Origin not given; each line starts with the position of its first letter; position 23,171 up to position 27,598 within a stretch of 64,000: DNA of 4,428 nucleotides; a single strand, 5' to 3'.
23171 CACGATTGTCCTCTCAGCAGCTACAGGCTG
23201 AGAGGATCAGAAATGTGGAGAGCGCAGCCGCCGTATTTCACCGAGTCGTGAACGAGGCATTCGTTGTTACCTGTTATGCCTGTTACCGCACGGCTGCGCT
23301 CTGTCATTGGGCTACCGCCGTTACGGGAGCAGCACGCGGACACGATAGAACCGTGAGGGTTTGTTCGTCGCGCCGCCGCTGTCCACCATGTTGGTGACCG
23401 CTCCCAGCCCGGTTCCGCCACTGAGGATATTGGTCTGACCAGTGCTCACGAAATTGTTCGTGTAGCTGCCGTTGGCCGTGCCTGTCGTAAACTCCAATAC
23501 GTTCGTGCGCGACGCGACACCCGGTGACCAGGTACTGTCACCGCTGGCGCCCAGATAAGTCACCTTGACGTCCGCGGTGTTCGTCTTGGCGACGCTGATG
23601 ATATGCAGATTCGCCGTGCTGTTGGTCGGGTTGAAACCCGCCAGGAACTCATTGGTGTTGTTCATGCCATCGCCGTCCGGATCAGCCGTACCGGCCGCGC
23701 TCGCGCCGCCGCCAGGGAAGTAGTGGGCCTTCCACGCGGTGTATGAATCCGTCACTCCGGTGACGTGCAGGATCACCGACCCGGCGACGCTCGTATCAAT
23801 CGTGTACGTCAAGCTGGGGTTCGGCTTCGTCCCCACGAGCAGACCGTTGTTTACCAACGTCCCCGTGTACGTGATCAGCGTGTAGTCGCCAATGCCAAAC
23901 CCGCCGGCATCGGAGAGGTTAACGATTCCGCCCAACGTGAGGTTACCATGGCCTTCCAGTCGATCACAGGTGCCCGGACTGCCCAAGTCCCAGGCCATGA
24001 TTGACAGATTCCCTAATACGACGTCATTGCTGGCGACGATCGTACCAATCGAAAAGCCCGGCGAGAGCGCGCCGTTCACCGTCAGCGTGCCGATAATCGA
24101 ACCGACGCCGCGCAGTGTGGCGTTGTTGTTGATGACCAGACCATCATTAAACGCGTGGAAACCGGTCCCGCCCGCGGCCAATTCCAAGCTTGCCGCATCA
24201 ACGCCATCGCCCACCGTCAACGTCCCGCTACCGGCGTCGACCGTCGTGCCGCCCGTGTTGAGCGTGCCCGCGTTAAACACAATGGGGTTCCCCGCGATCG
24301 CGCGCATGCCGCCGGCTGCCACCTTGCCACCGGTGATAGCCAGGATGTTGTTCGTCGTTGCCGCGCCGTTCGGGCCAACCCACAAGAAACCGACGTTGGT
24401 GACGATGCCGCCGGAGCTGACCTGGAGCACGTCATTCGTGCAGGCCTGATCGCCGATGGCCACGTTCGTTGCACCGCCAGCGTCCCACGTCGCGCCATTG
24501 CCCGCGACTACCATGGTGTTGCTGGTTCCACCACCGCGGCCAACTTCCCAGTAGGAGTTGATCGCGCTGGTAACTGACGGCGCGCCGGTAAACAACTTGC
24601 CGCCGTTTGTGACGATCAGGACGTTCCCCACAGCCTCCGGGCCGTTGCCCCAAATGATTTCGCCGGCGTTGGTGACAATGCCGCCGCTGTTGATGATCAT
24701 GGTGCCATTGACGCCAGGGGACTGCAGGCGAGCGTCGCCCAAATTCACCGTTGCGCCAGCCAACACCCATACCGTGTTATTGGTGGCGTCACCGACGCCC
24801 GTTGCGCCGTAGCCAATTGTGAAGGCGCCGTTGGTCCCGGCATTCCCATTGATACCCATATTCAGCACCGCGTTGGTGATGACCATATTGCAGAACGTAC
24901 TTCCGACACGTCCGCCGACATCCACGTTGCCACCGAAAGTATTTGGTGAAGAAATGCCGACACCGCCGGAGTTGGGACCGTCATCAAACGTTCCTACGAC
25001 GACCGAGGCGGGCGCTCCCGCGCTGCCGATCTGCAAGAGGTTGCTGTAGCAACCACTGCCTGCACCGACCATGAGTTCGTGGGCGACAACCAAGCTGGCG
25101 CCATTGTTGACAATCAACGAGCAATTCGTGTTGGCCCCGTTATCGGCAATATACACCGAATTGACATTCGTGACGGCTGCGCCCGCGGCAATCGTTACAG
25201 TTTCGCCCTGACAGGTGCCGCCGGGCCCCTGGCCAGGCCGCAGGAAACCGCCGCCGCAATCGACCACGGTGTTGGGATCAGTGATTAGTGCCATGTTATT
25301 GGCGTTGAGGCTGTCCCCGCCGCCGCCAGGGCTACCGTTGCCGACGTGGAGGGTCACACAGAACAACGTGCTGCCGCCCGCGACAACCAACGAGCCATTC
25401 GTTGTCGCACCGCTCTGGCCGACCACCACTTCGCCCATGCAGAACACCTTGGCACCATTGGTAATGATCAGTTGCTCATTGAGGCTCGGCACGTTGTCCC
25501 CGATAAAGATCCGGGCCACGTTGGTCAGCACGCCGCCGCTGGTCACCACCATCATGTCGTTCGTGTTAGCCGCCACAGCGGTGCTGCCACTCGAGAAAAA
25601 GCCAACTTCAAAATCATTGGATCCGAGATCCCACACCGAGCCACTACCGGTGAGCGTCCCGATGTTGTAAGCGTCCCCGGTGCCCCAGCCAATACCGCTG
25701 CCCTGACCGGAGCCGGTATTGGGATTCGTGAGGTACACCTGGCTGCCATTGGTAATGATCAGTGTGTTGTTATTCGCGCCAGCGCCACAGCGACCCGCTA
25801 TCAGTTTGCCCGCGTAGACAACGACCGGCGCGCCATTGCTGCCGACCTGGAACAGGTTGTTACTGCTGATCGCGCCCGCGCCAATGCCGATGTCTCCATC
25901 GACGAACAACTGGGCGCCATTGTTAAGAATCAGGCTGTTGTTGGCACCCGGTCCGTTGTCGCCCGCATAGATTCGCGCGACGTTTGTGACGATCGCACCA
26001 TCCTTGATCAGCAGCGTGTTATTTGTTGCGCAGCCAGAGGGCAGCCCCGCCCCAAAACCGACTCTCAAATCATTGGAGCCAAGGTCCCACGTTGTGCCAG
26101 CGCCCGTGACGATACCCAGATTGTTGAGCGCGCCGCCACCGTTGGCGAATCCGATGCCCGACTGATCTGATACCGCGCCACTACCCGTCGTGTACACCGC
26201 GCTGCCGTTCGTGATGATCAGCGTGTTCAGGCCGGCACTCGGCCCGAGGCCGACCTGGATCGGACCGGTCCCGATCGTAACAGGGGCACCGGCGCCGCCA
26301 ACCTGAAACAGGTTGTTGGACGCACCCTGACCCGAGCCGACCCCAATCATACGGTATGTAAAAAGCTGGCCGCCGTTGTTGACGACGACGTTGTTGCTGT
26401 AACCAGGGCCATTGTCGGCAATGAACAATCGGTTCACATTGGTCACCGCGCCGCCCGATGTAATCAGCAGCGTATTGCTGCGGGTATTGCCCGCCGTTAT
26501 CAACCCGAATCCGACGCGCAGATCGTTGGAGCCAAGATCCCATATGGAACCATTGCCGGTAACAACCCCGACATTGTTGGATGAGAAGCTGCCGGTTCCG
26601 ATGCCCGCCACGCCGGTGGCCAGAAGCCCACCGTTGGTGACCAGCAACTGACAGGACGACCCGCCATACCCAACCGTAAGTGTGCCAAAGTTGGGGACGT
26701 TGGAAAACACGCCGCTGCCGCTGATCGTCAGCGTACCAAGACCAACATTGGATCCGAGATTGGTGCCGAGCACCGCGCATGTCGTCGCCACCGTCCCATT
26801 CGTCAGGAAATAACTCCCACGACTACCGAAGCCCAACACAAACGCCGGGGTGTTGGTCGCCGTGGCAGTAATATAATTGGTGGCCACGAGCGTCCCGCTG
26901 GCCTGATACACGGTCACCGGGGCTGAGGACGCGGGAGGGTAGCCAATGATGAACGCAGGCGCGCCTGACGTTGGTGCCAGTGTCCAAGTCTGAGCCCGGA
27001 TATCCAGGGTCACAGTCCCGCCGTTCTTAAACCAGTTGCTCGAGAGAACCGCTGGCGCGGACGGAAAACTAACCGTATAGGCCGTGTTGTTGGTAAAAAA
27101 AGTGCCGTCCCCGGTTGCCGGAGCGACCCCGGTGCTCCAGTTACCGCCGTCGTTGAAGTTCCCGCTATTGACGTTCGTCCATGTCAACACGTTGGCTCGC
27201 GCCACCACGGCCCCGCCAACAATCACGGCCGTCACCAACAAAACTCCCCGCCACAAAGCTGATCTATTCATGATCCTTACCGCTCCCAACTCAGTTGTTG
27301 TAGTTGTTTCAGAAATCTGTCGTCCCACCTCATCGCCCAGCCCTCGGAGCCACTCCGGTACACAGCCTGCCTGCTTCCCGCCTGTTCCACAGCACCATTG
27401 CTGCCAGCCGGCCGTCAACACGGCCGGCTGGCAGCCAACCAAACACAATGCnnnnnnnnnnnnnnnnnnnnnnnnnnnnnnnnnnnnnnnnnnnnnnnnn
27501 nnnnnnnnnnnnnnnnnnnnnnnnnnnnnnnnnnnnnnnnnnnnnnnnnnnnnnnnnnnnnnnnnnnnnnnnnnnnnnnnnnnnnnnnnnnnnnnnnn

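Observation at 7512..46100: A ~140-aa C-terminal domain with a TSP3-like Ca-binding motif shared by four giant surface proteins, maintained at near-identical nucleotide sequence (candidate non-PEP-CTERM anchoring module)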

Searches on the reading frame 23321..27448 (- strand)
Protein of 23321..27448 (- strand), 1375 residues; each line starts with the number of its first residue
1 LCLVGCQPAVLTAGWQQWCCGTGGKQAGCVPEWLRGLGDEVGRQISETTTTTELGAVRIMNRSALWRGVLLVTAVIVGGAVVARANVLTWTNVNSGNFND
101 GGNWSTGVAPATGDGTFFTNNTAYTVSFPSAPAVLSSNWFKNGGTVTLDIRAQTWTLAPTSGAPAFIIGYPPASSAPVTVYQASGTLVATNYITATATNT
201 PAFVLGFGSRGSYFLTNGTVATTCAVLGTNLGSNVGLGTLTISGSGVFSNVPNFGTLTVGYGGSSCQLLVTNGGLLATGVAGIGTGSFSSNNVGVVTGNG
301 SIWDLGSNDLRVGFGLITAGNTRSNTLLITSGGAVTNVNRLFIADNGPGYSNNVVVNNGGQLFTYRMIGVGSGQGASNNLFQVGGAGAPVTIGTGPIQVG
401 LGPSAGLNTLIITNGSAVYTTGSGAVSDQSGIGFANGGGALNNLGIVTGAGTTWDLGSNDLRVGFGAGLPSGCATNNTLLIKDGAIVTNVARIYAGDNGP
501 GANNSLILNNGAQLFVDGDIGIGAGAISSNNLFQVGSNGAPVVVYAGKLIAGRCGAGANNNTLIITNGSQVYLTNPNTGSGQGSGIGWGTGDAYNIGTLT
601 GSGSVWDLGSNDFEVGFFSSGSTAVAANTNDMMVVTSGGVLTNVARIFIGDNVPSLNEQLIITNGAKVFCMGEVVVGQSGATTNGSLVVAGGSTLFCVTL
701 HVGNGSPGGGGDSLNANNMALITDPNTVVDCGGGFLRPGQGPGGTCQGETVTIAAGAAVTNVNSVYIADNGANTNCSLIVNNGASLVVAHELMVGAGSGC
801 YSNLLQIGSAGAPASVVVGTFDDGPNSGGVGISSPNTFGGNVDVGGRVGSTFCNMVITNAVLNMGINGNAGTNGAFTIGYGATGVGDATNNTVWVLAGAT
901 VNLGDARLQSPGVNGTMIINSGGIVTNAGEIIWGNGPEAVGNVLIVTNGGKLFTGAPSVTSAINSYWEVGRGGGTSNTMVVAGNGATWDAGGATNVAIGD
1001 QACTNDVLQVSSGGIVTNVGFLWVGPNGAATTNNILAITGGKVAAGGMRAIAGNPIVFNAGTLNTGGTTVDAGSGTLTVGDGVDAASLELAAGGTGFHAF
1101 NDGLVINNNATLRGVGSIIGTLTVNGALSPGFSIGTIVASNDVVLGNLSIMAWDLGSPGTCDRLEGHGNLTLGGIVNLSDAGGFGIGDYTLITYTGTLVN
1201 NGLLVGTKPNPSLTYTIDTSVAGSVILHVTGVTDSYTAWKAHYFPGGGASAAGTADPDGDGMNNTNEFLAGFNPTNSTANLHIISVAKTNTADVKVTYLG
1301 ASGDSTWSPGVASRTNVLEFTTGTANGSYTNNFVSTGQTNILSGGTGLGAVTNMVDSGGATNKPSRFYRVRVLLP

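Call 9: search_protein_families(library=pfam, proteins=[window:23321-27448:-], max_evalue=0.01)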
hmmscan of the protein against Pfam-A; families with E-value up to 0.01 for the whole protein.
window:23321-27448:- (1375 aa): 0 families

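Call 11: search_protein_families(library=ncbifam, proteins=[window:23321-27448:-], max_evalue=1)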
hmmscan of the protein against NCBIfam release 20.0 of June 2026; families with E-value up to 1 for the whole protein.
window:23321-27448:- (1375 aa): 1 family
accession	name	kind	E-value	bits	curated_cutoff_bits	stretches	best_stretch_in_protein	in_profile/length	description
NF042425.1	Amuc_1099_fam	equivalog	0.17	11.5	50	1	1252-1278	125-151/321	Amuc_1099 family pilus-like system protein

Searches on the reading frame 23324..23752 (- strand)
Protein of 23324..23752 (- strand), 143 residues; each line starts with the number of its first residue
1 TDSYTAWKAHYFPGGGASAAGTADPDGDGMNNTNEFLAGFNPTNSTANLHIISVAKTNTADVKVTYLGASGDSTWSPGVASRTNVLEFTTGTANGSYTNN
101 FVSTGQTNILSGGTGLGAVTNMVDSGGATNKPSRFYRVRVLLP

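Call 10: search_protein_families(library=pfam, proteins=[window:23324-23752:-], max_evalue=10)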
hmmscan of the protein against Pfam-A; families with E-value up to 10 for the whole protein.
seq(143 aa): 0 families

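Call 71: predict_structure(alignment_id=A4)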
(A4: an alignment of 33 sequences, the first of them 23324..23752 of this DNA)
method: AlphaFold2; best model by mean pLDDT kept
length: 143 residues; sequences in the alignment: 33
mean_pLDDT: 75.6   pTM: 0.62
mean pLDDT of the five models: 75.6, 72.4, 70.1, 70.0, 69.5
residues with pLDDT >= 90: 18; 70-90: 84; 50-70: 33; < 50: 8
segments of 3 or more residues with pLDDT < 50: 111-117
pLDDT, mean of each block of 10 residues (from residue 1): 87 92 88 82 76 81 72 64 75 81 73 45 72 75 59
secondary structure, 60 per line:
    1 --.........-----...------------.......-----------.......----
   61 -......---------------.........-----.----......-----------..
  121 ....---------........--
elements in order: H3-11 H32-38 E50-56 E62-67 E83-91 E102-107 E119-124 E134-141
